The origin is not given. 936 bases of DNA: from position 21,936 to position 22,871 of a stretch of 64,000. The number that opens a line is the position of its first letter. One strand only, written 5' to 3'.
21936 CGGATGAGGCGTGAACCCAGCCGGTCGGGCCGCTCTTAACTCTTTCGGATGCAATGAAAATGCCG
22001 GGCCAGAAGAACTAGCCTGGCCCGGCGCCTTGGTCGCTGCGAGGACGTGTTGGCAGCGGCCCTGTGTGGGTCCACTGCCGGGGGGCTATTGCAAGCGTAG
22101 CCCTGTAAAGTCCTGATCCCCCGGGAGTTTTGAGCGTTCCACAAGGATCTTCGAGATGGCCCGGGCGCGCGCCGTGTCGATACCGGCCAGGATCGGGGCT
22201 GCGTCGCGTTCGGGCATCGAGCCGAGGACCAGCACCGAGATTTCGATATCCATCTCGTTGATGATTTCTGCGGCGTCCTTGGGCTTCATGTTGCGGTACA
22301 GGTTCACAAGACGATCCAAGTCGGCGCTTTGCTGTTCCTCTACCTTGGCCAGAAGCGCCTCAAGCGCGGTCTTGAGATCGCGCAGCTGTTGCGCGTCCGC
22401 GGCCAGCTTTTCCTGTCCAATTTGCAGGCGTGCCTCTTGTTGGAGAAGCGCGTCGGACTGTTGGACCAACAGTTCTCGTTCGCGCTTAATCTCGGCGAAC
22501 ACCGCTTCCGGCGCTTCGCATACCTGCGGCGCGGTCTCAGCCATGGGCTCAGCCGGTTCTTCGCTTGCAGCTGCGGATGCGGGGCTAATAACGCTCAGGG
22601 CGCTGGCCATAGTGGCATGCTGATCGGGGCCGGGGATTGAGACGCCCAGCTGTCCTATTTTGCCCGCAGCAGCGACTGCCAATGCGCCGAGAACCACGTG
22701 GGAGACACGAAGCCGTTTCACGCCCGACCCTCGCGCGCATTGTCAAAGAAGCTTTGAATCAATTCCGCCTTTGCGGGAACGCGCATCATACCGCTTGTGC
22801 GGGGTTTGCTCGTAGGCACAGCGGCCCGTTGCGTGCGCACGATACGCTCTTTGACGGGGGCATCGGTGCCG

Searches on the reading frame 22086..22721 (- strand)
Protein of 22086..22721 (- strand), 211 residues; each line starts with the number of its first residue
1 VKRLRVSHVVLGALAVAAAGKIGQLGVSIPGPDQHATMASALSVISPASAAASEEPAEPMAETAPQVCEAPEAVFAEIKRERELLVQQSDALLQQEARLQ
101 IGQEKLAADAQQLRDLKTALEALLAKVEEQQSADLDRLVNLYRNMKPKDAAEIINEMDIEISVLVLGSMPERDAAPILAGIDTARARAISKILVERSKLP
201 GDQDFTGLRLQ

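Call 63: search_protein_families(library=pfam, proteins=[window:22086-22721:-], max_evalue=0.001)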
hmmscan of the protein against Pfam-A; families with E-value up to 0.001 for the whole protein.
window:22086-22721:- (211 aa): 2 families
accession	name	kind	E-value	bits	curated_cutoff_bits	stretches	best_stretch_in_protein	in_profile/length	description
PF03448.22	MgtE_N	-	1.4e-06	29.2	25.9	1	136-193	40-97/102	MgtE intracellular N domain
PF13429.12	TPR_15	-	0.00023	21.1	26.2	1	105-153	52-99/280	Tetratricopeptide repeat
